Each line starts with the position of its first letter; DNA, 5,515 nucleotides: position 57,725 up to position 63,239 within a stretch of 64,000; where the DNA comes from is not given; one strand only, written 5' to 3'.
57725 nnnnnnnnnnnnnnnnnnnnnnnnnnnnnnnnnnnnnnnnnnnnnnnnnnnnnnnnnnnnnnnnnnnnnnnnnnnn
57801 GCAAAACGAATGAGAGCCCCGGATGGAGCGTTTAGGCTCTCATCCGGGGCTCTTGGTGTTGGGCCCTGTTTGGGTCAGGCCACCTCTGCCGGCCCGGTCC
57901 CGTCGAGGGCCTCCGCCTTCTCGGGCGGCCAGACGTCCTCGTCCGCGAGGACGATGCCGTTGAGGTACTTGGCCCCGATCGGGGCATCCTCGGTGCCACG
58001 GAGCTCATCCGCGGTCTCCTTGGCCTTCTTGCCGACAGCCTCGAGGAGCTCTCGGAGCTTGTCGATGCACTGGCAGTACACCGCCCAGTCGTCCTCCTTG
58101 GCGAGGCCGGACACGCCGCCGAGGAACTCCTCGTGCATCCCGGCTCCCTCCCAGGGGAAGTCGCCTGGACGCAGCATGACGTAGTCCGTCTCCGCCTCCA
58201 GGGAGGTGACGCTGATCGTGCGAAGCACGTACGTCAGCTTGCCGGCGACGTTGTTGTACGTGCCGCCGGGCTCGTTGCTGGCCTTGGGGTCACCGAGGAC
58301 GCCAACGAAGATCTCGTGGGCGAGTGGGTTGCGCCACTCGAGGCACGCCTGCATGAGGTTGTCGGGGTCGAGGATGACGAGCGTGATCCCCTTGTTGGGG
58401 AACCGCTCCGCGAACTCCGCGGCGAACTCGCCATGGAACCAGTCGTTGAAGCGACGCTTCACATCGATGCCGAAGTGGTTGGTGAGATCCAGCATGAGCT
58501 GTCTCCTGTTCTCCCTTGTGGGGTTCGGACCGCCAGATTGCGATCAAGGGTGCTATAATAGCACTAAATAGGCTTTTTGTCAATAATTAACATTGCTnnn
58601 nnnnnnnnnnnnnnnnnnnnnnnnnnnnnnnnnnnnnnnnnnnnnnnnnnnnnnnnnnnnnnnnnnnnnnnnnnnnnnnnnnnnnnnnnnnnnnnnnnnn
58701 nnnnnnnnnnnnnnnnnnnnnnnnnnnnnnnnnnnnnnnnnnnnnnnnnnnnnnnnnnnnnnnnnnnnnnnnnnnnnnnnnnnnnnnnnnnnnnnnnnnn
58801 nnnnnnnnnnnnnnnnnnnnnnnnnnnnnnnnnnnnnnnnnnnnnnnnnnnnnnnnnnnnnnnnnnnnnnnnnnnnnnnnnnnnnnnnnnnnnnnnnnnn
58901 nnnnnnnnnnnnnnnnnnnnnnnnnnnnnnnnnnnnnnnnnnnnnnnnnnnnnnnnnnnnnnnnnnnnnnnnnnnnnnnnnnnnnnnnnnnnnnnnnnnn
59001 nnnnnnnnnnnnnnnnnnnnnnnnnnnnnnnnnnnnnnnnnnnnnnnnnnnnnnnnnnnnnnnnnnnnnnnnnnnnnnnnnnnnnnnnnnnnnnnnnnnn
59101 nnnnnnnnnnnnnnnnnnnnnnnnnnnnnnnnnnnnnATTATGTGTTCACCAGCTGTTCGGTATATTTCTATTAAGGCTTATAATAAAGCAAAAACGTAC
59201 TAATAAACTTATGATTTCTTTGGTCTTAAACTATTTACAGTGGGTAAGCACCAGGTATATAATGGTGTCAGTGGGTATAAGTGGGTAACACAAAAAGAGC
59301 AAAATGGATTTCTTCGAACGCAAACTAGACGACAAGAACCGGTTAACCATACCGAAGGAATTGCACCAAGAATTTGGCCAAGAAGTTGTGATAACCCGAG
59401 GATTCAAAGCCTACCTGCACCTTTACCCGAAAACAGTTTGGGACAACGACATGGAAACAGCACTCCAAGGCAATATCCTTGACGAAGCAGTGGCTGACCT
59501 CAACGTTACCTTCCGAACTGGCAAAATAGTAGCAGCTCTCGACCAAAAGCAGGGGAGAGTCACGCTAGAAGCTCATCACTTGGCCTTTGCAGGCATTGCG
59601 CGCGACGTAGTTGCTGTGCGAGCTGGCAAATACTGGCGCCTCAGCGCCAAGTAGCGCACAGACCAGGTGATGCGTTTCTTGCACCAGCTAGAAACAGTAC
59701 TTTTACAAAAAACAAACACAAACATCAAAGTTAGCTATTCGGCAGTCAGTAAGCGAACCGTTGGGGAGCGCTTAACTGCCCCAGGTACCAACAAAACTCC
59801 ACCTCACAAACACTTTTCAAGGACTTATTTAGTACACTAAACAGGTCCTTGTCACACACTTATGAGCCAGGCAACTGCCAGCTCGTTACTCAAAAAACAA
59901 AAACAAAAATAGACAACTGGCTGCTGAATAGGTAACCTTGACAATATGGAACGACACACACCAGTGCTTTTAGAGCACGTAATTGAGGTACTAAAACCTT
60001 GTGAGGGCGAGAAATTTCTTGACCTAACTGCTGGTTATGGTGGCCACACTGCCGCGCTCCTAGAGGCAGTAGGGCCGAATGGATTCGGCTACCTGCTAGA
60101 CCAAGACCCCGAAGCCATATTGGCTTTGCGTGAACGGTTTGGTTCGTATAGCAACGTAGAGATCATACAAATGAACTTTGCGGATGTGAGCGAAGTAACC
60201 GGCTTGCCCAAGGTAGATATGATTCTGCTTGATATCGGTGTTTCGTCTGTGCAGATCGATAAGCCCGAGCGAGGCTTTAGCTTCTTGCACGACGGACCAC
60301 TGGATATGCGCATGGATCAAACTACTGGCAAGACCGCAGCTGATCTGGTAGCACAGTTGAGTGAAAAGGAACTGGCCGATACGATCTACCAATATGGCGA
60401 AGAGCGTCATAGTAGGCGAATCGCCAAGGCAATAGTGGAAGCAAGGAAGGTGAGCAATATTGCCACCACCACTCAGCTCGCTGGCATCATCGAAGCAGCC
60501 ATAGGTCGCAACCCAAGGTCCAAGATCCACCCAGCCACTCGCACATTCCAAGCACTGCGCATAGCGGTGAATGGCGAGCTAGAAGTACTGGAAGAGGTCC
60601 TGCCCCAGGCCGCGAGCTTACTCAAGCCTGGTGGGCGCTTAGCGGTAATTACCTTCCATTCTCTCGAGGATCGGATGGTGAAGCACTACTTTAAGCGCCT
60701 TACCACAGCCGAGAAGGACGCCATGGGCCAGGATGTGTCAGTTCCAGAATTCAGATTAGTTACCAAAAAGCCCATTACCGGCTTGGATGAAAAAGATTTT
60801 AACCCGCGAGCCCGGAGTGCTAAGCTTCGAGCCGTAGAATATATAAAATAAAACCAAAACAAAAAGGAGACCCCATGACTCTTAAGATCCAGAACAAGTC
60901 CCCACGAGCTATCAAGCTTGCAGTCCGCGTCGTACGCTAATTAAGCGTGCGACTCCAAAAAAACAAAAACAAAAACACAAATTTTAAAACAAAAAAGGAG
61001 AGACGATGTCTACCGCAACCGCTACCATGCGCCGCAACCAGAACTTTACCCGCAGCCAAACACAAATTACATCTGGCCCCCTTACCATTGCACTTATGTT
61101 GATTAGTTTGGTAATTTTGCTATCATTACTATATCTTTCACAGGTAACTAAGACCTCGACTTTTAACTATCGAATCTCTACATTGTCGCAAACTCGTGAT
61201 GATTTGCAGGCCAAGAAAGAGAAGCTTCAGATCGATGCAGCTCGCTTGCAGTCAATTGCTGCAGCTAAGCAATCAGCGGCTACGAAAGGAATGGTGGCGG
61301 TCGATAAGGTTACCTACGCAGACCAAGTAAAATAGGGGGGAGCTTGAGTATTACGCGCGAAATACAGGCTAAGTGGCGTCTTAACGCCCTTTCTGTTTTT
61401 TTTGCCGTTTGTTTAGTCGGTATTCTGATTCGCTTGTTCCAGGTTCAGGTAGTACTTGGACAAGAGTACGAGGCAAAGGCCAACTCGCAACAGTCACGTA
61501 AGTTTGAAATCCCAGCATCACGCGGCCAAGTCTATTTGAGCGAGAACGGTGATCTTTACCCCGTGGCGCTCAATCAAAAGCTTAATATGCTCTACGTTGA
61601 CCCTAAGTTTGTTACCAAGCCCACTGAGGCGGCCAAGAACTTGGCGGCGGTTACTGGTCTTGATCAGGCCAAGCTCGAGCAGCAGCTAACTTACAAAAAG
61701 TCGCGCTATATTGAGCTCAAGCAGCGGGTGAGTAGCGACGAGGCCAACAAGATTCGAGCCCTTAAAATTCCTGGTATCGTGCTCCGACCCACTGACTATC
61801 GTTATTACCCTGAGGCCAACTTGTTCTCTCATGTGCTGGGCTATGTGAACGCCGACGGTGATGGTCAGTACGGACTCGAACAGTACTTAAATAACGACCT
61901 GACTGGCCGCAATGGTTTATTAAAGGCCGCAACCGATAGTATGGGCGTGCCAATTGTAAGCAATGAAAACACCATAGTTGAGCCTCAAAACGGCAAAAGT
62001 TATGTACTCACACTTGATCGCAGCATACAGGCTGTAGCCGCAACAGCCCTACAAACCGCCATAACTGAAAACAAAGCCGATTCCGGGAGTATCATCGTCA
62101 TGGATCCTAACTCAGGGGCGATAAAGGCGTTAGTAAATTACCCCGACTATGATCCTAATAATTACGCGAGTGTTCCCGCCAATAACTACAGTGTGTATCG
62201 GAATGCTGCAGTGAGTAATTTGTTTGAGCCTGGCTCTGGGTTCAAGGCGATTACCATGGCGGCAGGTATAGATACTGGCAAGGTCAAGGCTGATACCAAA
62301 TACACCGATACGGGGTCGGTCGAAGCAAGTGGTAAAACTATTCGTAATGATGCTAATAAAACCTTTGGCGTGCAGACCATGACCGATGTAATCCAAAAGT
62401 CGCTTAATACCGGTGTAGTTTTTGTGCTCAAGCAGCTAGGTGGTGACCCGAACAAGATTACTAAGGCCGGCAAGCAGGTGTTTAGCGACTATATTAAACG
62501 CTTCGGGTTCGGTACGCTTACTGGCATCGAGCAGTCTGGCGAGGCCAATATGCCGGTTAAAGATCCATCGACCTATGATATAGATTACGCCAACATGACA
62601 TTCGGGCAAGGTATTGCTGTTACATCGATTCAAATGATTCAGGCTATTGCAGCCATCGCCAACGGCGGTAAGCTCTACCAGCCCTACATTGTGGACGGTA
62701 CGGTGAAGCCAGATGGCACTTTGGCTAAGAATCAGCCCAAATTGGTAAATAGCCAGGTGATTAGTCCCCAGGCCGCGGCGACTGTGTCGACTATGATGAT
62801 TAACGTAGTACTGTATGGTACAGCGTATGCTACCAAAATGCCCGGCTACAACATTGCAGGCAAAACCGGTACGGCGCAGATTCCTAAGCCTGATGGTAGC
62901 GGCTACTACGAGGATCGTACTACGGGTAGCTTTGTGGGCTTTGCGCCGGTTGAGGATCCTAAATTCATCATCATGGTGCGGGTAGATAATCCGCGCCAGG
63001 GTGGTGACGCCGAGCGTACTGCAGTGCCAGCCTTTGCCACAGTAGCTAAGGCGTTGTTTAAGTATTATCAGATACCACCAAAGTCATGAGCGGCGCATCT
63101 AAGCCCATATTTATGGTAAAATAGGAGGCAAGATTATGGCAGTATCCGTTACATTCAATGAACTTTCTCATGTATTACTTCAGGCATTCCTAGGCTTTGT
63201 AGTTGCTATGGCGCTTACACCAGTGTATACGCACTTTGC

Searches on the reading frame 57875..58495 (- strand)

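Call 94: search_protein_families(library=pfam, proteins=[window:57875-58495:-], max_evalue=0.1)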
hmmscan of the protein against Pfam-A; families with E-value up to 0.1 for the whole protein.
window:57875-58495:- (206 aa): 1 family
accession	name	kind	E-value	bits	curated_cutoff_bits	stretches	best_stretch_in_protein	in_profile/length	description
PF05957.18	DUF883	-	0.0023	18.3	25.4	1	144-167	11-34/53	DUF883 N-terminal domain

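Call 100: search_protein_families(library=phrogs, proteins=[window:57875-58495:-], max_evalue=0.1)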
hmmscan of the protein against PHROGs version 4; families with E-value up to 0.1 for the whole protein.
window:57875-58495:- (206 aa): 0 families

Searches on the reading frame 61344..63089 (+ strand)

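Call 101: search_protein_families(library=pfam, proteins=[window:61344-63089:+], max_evalue=0.00001)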
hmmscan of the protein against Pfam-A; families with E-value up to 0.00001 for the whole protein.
window:61344-63089:+ (581 aa): 2 families
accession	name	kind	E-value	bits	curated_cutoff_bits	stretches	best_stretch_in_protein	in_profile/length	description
PF00905.27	Transpeptidase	-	2.9e-71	240.6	22.1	1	248-557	1-289/299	Penicillin binding protein transpeptidase domain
PF03717.20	PBP_dimer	-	8.9e-17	62.5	24.4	1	56-204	2-176/180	Penicillin-binding Protein dimerisation domain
